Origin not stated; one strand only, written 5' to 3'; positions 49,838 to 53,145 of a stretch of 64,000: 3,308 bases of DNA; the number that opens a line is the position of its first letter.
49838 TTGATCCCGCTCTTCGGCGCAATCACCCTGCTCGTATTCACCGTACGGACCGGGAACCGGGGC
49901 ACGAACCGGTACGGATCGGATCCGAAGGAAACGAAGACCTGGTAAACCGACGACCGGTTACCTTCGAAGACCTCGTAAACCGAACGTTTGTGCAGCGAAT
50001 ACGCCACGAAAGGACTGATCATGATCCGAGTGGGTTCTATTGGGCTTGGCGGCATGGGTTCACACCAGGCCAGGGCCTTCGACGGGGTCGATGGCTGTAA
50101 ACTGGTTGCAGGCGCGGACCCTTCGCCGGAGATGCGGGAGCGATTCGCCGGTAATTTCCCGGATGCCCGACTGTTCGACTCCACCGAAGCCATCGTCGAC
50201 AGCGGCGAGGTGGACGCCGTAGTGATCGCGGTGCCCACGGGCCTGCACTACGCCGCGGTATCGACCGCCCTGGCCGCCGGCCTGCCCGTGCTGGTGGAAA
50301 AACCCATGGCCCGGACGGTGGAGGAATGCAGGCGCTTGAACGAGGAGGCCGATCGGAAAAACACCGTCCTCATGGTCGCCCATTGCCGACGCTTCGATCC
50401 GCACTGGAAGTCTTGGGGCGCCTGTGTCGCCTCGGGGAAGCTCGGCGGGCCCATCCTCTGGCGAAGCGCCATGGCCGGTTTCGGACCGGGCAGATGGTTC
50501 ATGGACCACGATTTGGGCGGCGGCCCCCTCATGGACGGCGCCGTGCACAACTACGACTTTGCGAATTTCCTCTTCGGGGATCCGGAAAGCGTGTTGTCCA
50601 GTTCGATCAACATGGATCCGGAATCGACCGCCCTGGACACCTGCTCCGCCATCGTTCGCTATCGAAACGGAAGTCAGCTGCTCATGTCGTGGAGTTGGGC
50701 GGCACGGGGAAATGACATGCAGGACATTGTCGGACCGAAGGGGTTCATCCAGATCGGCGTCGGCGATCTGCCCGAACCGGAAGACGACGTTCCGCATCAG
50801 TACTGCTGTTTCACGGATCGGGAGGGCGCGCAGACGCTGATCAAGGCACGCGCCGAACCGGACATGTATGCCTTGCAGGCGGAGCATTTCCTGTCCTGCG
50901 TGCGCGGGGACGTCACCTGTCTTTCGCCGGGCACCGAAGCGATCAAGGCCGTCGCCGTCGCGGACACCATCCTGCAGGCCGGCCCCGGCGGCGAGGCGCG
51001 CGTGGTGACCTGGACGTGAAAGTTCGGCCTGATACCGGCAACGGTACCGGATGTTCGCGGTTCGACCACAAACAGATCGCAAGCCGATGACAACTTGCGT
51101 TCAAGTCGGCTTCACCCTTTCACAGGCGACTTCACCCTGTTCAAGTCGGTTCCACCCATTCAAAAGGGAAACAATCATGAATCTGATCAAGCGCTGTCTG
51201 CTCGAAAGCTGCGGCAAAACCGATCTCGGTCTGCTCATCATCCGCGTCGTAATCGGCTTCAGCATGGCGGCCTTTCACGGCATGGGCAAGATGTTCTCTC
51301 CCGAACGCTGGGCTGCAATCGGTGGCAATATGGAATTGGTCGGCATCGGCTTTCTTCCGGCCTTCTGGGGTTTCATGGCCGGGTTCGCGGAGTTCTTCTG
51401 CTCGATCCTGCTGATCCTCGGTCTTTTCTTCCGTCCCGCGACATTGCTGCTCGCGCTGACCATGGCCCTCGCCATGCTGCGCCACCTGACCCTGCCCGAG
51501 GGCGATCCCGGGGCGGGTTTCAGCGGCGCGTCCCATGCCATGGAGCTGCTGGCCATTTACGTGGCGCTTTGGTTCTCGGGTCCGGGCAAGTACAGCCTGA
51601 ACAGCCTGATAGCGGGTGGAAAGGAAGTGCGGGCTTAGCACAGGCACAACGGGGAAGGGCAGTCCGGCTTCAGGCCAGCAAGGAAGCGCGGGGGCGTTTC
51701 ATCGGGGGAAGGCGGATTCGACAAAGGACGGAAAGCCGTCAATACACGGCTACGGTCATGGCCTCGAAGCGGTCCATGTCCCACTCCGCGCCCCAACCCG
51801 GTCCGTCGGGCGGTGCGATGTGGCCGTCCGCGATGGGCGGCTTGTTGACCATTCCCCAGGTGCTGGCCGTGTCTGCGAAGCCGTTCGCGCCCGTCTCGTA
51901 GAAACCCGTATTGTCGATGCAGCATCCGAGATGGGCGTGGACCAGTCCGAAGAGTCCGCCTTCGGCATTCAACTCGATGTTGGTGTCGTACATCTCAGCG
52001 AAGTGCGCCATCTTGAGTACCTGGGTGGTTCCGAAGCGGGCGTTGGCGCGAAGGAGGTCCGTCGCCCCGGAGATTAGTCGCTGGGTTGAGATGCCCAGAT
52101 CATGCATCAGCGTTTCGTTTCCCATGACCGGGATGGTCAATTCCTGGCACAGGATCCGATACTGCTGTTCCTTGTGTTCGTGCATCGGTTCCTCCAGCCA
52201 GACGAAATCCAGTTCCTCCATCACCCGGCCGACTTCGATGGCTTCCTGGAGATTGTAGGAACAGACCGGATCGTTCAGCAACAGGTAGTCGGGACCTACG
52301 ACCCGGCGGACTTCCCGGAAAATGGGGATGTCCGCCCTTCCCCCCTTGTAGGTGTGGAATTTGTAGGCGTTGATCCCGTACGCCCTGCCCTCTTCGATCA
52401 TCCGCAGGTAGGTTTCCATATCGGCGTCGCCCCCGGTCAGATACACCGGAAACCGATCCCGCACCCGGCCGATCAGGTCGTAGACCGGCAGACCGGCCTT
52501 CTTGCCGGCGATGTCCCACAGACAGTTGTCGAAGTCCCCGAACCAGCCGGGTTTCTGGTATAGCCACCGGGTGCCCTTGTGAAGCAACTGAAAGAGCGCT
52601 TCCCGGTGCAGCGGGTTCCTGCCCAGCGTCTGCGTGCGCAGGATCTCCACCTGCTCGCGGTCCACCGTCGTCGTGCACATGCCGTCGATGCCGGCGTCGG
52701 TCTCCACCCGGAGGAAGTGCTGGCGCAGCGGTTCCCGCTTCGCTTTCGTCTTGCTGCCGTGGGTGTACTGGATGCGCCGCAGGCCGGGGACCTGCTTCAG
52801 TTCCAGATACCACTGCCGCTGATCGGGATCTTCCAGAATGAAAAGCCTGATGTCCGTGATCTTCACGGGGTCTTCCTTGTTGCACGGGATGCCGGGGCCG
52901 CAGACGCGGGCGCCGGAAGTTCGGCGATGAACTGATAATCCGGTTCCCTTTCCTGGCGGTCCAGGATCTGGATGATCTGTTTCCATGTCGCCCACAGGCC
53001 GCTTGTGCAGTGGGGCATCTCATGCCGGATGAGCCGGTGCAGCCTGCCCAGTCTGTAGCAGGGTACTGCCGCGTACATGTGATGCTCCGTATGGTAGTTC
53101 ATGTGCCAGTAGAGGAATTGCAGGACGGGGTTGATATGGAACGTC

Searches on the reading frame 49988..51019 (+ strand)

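Call 43: search_protein_families(library=pfam, proteins=[window:49988-51019:+], max_evalue=0.00001)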
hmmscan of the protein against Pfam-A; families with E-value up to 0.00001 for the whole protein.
window:49988-51019:+ (343 aa): 3 families
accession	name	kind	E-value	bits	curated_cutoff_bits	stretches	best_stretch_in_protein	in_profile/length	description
PF01408.29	GFO_IDH_MocA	-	9.1e-25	88.1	24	1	13-132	1-120/120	Oxidoreductase family, NAD-binding Rossmann fold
PF22725.1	GFO_IDH_MocA_C3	-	9e-20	71.4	27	1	146-254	7-123/124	GFO/IDH/MocA C-terminal domain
PF02894.22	GFO_IDH_MocA_C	-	2.3e-16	60.7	22.9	1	146-331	3-209/218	Oxidoreductase family, C-terminal alpha/beta domain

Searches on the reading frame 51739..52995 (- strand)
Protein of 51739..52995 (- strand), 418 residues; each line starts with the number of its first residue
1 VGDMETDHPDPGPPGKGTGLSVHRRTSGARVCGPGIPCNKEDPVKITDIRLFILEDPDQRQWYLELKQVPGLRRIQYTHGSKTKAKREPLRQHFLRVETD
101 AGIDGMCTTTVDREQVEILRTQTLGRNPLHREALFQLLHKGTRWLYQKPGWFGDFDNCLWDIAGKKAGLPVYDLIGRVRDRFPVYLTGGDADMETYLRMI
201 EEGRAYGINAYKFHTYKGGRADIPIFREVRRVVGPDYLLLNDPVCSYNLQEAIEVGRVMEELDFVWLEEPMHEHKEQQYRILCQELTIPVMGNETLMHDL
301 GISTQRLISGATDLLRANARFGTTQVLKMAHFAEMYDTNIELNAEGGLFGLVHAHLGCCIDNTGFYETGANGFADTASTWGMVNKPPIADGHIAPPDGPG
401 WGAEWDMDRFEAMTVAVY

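Call 43: search_protein_families(library=pfam, proteins=[window:51739-52995:-], max_evalue=0.00001)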
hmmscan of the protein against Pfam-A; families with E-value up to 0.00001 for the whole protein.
window:51739-52995:- (418 aa): 1 family
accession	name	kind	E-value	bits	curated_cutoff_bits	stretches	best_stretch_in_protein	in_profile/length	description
PF13378.12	MR_MLE_C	-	1.6e-31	110.2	29.4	1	204-408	11-218/219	Enolase C-terminal domain-like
